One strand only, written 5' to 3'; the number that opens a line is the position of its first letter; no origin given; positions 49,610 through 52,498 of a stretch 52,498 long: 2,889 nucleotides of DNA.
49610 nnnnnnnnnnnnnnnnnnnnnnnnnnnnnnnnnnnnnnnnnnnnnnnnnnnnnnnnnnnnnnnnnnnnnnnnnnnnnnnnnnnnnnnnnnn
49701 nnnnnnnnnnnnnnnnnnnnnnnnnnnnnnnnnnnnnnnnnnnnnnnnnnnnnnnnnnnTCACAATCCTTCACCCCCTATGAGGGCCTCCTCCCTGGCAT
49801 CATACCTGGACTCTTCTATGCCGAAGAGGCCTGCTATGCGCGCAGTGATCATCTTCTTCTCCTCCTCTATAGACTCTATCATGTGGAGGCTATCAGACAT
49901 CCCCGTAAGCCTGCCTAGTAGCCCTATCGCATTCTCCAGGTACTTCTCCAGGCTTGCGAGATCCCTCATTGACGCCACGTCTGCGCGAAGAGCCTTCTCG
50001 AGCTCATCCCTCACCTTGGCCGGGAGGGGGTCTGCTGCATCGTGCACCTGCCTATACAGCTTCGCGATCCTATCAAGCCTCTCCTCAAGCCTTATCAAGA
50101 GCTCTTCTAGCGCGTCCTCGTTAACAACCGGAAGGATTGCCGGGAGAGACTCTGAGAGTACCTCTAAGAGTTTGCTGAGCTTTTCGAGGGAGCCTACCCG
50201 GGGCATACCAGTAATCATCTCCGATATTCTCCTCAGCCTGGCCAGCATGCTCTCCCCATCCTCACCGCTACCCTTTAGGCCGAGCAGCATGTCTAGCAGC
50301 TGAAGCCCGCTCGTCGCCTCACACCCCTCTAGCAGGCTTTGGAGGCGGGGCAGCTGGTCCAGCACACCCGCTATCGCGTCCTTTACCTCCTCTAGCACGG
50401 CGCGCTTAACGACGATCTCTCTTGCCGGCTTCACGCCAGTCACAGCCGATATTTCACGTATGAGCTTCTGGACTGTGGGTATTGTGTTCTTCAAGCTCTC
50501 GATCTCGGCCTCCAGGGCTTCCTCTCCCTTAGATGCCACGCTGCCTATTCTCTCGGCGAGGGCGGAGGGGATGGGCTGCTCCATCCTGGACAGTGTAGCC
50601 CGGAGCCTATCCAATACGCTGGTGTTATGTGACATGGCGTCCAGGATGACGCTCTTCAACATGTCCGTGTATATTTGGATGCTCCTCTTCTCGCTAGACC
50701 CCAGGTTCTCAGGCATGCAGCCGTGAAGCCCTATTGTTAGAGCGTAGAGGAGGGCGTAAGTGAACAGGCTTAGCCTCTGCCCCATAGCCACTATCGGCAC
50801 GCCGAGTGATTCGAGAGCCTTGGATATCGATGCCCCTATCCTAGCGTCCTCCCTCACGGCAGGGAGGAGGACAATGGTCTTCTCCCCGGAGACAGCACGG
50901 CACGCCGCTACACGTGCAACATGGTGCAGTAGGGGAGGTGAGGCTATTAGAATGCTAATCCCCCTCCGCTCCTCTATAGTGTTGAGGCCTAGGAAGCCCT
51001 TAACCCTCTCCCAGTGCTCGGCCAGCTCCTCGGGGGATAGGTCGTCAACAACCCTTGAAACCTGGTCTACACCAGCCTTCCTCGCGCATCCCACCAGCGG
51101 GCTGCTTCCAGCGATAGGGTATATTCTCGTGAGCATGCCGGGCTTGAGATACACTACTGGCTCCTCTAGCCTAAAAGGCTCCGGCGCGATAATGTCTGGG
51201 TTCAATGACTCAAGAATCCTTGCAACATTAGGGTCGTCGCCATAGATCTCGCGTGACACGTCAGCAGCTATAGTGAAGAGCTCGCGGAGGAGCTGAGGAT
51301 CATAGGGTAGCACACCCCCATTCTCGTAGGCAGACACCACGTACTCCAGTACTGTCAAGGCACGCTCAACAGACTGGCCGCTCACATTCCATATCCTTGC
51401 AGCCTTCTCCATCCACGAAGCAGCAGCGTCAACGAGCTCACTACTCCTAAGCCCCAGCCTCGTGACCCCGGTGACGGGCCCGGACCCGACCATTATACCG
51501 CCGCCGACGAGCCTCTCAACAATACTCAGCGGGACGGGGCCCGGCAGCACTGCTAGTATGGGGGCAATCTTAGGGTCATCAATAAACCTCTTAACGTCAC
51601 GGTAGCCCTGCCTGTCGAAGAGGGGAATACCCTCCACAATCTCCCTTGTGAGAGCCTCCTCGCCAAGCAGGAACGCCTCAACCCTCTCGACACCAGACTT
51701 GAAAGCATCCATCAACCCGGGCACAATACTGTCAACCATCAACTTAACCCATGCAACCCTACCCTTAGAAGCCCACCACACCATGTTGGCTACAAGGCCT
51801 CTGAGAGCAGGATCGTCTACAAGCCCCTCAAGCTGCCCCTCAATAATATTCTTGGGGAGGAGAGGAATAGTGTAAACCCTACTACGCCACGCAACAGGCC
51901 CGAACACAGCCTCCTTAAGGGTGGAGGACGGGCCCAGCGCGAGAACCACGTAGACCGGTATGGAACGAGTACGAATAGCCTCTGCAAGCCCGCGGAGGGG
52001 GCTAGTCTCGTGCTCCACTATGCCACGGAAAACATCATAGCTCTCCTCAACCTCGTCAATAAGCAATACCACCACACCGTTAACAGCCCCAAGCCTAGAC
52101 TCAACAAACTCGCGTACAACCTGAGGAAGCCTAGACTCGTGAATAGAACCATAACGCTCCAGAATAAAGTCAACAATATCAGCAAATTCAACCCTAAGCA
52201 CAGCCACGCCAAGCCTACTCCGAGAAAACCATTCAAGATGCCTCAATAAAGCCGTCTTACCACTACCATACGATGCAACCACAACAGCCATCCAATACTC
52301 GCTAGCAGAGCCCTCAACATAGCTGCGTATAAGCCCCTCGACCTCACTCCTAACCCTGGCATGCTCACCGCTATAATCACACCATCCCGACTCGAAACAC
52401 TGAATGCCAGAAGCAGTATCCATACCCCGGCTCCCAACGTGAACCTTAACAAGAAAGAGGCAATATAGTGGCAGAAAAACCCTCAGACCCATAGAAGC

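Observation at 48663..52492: Translationally coupled 910-aa P-loop NTPase and 366-aa helical/winged-helix partner: candidate uncharacterised two-gene NTPase system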

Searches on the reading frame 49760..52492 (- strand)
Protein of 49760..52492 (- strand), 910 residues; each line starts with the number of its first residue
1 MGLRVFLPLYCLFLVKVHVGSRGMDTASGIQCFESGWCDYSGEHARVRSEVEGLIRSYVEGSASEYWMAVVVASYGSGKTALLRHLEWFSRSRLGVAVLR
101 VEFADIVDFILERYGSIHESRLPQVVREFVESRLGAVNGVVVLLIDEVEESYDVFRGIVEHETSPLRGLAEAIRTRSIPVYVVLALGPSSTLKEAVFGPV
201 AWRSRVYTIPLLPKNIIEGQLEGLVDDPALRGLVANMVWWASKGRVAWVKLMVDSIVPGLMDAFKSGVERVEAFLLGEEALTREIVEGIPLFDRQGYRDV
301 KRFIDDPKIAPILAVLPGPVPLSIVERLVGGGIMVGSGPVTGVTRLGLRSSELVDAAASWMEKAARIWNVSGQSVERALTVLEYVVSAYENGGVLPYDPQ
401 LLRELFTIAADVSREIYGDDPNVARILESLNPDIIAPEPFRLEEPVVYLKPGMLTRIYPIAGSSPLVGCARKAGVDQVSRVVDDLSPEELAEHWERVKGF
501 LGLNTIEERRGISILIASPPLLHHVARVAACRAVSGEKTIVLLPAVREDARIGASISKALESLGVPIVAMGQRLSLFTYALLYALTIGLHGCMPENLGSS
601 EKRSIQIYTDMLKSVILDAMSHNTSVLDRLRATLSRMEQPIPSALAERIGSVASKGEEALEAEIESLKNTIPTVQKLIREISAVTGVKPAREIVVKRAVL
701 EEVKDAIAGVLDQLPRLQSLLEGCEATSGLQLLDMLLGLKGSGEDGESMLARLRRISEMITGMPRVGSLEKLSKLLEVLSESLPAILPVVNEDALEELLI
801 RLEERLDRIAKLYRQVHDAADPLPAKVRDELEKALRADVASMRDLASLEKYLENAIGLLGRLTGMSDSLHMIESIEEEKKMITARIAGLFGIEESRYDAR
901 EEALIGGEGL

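Call 3: search_protein_families(library=pfam, proteins=[window:49760-52492:-], max_evalue=1)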
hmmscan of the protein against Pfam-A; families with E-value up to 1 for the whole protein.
window:49760-52492:- (910 aa): 11 families
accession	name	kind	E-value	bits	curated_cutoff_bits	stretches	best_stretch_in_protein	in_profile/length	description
PF13401.12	AAA_22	-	0.017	15.9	27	1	69-150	8-95/130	AAA domain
PF05659.16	RPW8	-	0.017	15.2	30.4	1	610-691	14-92/139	Arabidopsis broad-spectrum mildew resistance protein RPW8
PF09660.15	DUF2397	-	0.017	14.4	28.5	1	609-734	101-223/483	Protein of unknown function (DUF2397)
PF05859.17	Mis12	-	0.031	14.5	25.7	1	654-723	132-194/231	Mis12 protein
PF25199.1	nSTAND_NTPase5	-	0.046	14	34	1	35-100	9-75/145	Novel STAND NTPase 5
PF00494.24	SQS_PSY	-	0.071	13.2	26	1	800-863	64-128/263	Squalene/phytoene synthase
PF11740.13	KfrA_N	-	0.12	13.5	26.1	0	767-855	31-112/113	Plasmid replication region DNA-binding N-term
PF01618.21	MotA_ExbB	-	0.16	12.1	22.9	1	819-887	19-91/127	MotA/TolQ/ExbB proton channel family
PF02492.25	cobW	-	0.22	11.5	20.7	1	70-105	4-39/180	CobW/HypB/UreG, nucleotide-binding domain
PF04513.17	Baculo_PEP_C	-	0.3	11.6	38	0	616-679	21-84/140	Baculovirus polyhedron envelope protein, PEP, C terminus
PF13191.12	AAA_16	-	0.35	11.8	32.6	0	68-109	26-64/167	AAA ATPase domain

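Call 4: search_protein_families(library=padloc, proteins=[window:49760-52492:-], max_evalue=1)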
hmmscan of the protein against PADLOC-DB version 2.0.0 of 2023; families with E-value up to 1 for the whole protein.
window:49760-52492:- (910 aa): 2 families
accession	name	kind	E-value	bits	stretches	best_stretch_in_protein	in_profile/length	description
PDLC00605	ZorA1|ZorA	-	0.0071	12.7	1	635-880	422-692/700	MotA/ExbB/TolQ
PDLC03863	LmuB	-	0.0085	12.8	1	795-875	360-440/610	-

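Call 5: search_protein_families(library=ncbifam, proteins=[window:49760-52492:-], max_evalue=1)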
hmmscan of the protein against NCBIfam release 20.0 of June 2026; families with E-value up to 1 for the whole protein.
window:49760-52492:- (910 aa): 3 families
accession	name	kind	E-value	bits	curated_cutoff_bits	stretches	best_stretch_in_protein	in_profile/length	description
NF033927.1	alph_xenorhab_B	subfamily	0.044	13.2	40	1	658-699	141-182/223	alpha-xenorhabdolysin family binary toxin subunit B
TIGR00153.1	TIGR00153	hypoth_equivalog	0.07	12.8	104.3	1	785-895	74-180/217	TIGR00153 family protein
NF047389.1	ATPase_Sll1717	subfamily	0.11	11.6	75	0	70-96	33-56/454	P-loop ATPase, Sll1717 family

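Call 6: find_homologous_proteins(query=window:49760-52492:-, max_evalue=0.001)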
Query window:49760-52492:- (910 aa): 39 proteins with E <= 0.001 among 8000 candidates.
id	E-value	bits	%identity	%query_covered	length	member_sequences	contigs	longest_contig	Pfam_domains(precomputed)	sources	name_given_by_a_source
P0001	0.0e+0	1913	100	97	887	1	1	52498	-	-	-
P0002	1.3e-235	803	47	92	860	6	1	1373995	-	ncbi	-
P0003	5.2e-231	788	48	96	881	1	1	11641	-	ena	-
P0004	6.5e-220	751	57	65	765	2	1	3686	-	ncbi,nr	ncbi:MAG: hypothetical protein GXO15_00345, partial [Crenarchaeota archaeon]|nr:hypothetical protein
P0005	1.8e-208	713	43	96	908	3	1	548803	-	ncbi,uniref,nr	ncbi:hypothetical protein [Pyrodictium delaneyi]|uniref:Uncharacterized protein n=1 Tax=Pyrodictium 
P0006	1.9e-206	706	45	94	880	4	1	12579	-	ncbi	-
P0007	1.9e-206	706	44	96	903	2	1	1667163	-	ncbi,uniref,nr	ncbi:hypothetical protein [Hyperthermus butylicus]|uniref:Uncharacterized protein n=1 Tax=Hypertherm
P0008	2.6e-206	706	42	96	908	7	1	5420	-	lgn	-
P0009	3.1e-206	706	44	95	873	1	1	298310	-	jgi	-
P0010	1.3e-203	697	44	94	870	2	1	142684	-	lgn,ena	-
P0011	2.0e-202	693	44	95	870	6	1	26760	-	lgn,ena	-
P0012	6.4e-201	688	42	92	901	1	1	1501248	-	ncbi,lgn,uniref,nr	ncbi:hypothetical protein CF15_00515 [Pyrodictium occultum]|uniref:Uncharacterized protein n=1 Tax=P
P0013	1.0e-199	684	42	95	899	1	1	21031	-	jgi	jgi:hypothetical protein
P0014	1.3e-199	684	42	95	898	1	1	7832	-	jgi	jgi:energy-coupling factor transporter ATP-binding protein EcfA2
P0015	1.9e-194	667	44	94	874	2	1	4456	-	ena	-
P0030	1.9e-124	435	35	87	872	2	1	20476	-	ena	-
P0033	3.2e-112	395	40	67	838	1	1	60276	-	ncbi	-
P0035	1.4e-21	95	26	67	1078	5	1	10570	-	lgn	-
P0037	3.3e-21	94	33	30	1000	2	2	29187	-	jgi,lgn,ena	-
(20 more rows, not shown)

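Call 7: search_solved_structures(query=window:49760-52492:-, max_evalue=1)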
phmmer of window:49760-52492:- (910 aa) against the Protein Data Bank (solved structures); distinct sequences matched with E-value up to 1: 0.

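Call 9: find_encoding_contigs(protein=P0007, flank=10000, max_places=2)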
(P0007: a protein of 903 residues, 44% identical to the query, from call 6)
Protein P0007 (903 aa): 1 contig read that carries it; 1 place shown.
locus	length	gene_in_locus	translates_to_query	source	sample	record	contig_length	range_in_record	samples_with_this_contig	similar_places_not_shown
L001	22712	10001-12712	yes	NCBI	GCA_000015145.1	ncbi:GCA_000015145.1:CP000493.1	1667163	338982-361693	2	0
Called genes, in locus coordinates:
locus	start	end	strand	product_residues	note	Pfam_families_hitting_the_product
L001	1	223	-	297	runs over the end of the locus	PF00924:MS_channel_2nd, PF21082:MS_channel_3rd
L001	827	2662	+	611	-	PF02730:AFOR_N, PF01314:AFOR_C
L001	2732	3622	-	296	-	PF00149:Metallophos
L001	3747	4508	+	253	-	-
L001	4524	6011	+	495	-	-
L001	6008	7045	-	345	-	-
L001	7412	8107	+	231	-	PF04254:DUF432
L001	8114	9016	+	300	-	PF00924:MS_channel_2nd, PF21082:MS_channel_3rd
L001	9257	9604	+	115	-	-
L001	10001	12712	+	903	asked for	-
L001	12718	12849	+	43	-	-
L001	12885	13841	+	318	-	-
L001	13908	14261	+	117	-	-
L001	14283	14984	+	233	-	PF18489:Alpha_Helical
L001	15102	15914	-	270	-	PF00005:ABC_tran, PF02463:SMC_N (weak), PF13304:AAA_21 (weak)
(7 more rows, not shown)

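Call 10: find_encoding_contigs(protein=P0002, flank=10000, max_places=2)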
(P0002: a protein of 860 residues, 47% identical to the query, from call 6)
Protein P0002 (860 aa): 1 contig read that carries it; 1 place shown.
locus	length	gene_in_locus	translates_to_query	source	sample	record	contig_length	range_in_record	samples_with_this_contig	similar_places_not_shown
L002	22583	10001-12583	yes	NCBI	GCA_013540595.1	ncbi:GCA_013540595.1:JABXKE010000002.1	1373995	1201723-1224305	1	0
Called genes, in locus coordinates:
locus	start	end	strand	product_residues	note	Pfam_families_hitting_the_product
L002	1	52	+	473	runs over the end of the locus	PF17125:Methyltr_RsmF_N, PF22458:RsmF-B_ferredox, PF01728:FtsJ, PF01189:Methyltr_RsmB-F, PF13847:Methyltransf_31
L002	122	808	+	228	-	-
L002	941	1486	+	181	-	PF02915:Rubrerythrin, PF21349:RUBY_RBDX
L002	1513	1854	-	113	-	-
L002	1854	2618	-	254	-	PF07991:KARI_N (faint), PF13241:NAD_binding_7, PF02254:TrkA_N (weak)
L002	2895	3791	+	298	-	PF01972:SDH_protease, PF00574:CLP_protease (weak), PF25145:NfeD1b_N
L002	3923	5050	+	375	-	PF05167:DUF711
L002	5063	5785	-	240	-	PF01904:DUF72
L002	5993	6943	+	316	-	PF01637:ATPase_2, PF21100:WHD_MCM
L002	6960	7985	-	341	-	PF07690:MFS_1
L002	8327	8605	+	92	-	-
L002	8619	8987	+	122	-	-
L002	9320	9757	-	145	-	PF00571:CBS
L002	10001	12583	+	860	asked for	-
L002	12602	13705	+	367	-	-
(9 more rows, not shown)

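Call 12: find_related_loci(query=A1, collection=genome_contigs, flank=10000)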
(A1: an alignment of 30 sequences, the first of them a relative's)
Query A1 (887 aa) in genome_contigs; peptide patterns used: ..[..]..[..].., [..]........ (x = any residue, [..] = any of these).
187 stretches matched a pattern; 17 encode a relative of the query (tblastn E <= 1e-3); 17 distinct loci.
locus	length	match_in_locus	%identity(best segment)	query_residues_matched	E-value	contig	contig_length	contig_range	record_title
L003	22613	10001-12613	48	7-870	0e+0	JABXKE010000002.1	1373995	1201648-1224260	MAG: Pyrodictium sp. isolate DIMAG01 c_000000007261_partial_102228_164815, whole genome shotgun sequence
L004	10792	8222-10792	48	7-856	0e+0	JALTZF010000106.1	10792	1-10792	MAG: Pyrodictiaceae archaeon isolate S141_metabat2_scaf2bin.116 S141_NODE_6011_length_10792_cov_2.326864, whole genome s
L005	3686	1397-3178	57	6-597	0e+0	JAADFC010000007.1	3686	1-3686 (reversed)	MAG: Thermoproteota archaeon isolate L_MetaBat.77 contig-127_34857, whole genome shotgun sequence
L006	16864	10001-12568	43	1-867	0e+0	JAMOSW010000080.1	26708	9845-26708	MAG: Pyrodictiaceae archaeon isolate 4571-419_maxbin2_scaf2bin.027 4571-419_scaffold_433_c1, whole genome shotgun sequen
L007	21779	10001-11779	52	4-597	0e+0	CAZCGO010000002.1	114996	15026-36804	MAG TPA_asm: uncultured Hyperthermus sp. isolate SRP163575_co3_26 genome assembly, contig: NODE_83_length_114996_cov_16.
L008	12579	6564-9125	45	9-863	0e+0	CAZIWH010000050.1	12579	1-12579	MAG TPA_asm: uncultured Hyperthermus sp. isolate SRP163575_co1_287 genome assembly, contig: NODE_10984_length_12579_cov_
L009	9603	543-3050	39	8-849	6e-165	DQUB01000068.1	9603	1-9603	MAG TPA_asm: Pyrodictium sp. isolate SZUA-1443 k95_6191, whole genome shotgun sequence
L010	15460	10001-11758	48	9-598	6e-163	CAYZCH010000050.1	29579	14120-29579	MAG TPA_asm: uncultured Desulfurococcales archaeon isolate binchicken_co219_434 genome assembly, contig: k141_1109895, w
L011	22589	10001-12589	34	3-863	4e-120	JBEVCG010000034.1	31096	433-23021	MAG: Thermoproteota archaeon isolate 2_1_SS_W3_F1_Bin023_Water NODE_306_length_31096_cov_6.967495, whole genome shotgun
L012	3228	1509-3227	40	6-592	1e-124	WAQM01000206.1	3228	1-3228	MAG: Pyrodictiaceae archaeon isolate S146_132_esom k151_790065, whole genome shotgun sequence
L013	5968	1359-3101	40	6-611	4e-118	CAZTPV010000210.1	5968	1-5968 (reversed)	MAG TPA_asm: uncultured Desulfurococcales archaeon isolate binchicken_co219_341 genome assembly, contig: k141_274693, wh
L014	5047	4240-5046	66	9-276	2e-104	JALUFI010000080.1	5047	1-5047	MAG: Pyrodictiaceae archaeon isolate S143_metabat2_scaf2bin.055 S143_NODE_17348_length_5047_cov_3.610163, whole genome s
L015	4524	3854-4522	66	9-230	9e-90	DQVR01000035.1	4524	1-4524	MAG TPA_asm: Pyrodictium delaneyi isolate SZUA-1523 k95_278457, whole genome shotgun sequence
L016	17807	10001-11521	29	9-459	2e-53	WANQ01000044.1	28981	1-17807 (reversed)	MAG: Pyrodictiaceae archaeon isolate S141_63_esom k151_95148, whole genome shotgun sequence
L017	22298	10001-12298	26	11-683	1e-50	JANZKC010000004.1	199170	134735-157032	MAG: Candidatus Culexmicrobium cathedralense isolate GB-1867-005 Ga0190363_1000008, whole genome shotgun sequence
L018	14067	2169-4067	26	12-593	3e-40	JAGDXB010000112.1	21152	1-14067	MAG: Vulcanisaeta sp. isolate KMA_Bin30 NODE_751_length_21152_cov_4.089397, whole genome shotgun sequence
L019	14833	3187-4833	24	12-526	6e-42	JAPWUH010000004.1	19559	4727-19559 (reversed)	MAG: Caldivirga sp. isolate RSNS23 scaffold_542_c1, whole genome shotgun sequence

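Call 18: search_protein_families(library=pfam, proteins=[L017:9959-13156:+, L017:13153-14397:+, L017:14402-17029:+, L017:17017-19347:+, L018:2097-5453:+, L018:5450-6733:+, L018:6738-9707:+], max_evalue=0.1)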
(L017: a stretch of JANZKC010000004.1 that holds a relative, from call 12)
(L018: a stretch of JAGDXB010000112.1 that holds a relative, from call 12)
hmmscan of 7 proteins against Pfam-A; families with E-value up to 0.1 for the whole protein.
L017:9959-13156:+ (1065 aa): 7 families
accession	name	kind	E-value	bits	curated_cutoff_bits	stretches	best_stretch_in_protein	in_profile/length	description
PF20720.3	nSTAND3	-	0.00086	19.5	27.2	1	46-94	16-64/155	Novel STAND NTPase 3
PF04851.21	ResIII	-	0.0027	18.1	22.5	1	35-171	11-138/164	Type III restriction enzyme, res subunit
PF25199.1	nSTAND_NTPase5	-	0.022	15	34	0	37-69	33-63/145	Novel STAND NTPase 5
PF04513.17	Baculo_PEP_C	-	0.027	15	38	0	958-1040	19-97/140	Baculovirus polyhedron envelope protein, PEP, C terminus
PF23854.1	DUF7217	-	0.039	14.1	29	0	811-867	179-234/238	Domain of unknown function (DUF7217)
PF24611.2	Spectrin_Anc-1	-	0.057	14.1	33.2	0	872-936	22-86/115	Nuclear anchorage protein 1, spectrin-like repeat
PF00009.33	GTP_EFTU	-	0.086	12.9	26.5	0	45-76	1-32/188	Elongation factor Tu GTP binding domain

L017:13153-14397:+ (414 aa): 1 family
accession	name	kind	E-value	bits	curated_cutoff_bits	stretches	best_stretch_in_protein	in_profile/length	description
PF12462.13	Helicase_IV_N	-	0.0068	16.8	24.5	1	250-298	105-153/163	DNA helicase IV / RNA helicase N terminal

L017:14402-17029:+ (875 aa): 5 families
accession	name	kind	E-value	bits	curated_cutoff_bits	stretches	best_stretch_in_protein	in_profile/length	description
PF00270.35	DEAD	-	2.4e-16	60.3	26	1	254-343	7-92/167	DEAD/DEAH box helicase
PF04851.21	ResIII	-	2.6e-06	27.9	22.5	1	234-324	2-79/164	Type III restriction enzyme, res subunit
PF00271.37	Helicase_C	-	3e-06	27.9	23.5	1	696-741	64-109/110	Helicase conserved C-terminal domain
PF22590.2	Cas3-like_C_2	-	0.0026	18.5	27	1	684-740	51-103/106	CRISPR-associated nuclease/helicase Cas3, C-terminal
PF18555.7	MobL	-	0.033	13.6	28.5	0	135-242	236-346/383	MobL relaxases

L017:17017-19347:+ (776 aa): 1 family
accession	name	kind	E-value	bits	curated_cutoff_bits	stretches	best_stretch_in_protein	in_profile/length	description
PF20412.3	RALGAPB_N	-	0.091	13.2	27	0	635-709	7-73/125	RALGAPB N-terminal domain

L018:2097-5453:+ (1118 aa): 10 families
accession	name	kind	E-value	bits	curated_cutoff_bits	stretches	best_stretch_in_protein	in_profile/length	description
PF25199.1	nSTAND_NTPase5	-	0.00022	21.5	34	1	37-78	20-63/145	Novel STAND NTPase 5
PF00004.35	AAA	-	0.00046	21.1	21.2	1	61-191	3-73/131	ATPase family associated with various cellular activities (AAA)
PF04108.17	ATG17_like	-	0.0035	17.3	43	0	112-196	121-197/355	Autophagy protein ATG17-like domain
PF13401.12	AAA_22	-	0.0097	16.7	27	0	59-172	8-110/130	AAA domain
PF12317.13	IFT46_B_C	-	0.015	15.5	22.2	1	999-1093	105-197/211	Intraflagellar transport complex B protein 46 C terminal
PF13191.12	AAA_16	-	0.019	15.9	32.6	1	57-186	25-143/167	AAA ATPase domain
PF03982.18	DAGAT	-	0.069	12.5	22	0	154-238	122-204/297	Diacylglycerol acyltransferase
PF21763.2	DHH_CID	-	0.08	13.8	27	0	70-111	6-47/84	DHH-CID domain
PF00763.28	THF_DHG_CYH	-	0.083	13.6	32.8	0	537-601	44-109/115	Tetrahydrofolate dehydrogenase/cyclohydrolase, catalytic domain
PF18052.6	Rx_N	-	0.089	13.4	27.7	0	123-157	5-39/93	Rx N-terminal domain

L018:5450-6733:+ (427 aa): 5 families
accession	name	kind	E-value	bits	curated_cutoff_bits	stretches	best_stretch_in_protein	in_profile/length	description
PF02996.22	Prefoldin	-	0.01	16.2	23.2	0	7-50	1-44/120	Prefoldin subunit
PF01544.23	CorA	-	0.034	13.9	27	0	276-368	120-210/292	CorA-like Mg2+ transporter protein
PF13274.11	SocA_Panacea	-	0.035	15.5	25.7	0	328-409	50-108/113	Antitoxin SocA-like, Panacea domain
PF18249.6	Ca_bind_SSO6904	-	0.053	14.2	25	1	70-124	10-63/90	Calcium binding protein SSO6904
PF07299.16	EF-G-binding_N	-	0.085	13.8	27.1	0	268-315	30-79/83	Elongation factor G-binding protein, N-terminal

L018:6738-9707:+ (989 aa): 4 families
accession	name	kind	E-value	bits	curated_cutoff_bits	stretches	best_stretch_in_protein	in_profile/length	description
PF00270.35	DEAD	-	6.6e-13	49.2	26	1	314-384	16-74/167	DEAD/DEAH box helicase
PF00271.37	Helicase_C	-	1.2e-07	32.4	23.5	1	814-856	66-108/110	Helicase conserved C-terminal domain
PF04851.21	ResIII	-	0.00062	20.1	22.5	1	302-394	20-92/164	Type III restriction enzyme, res subunit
PF22590.2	Cas3-like_C_2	-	0.00091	19.9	27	1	813-856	63-103/106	CRISPR-associated nuclease/helicase Cas3, C-terminal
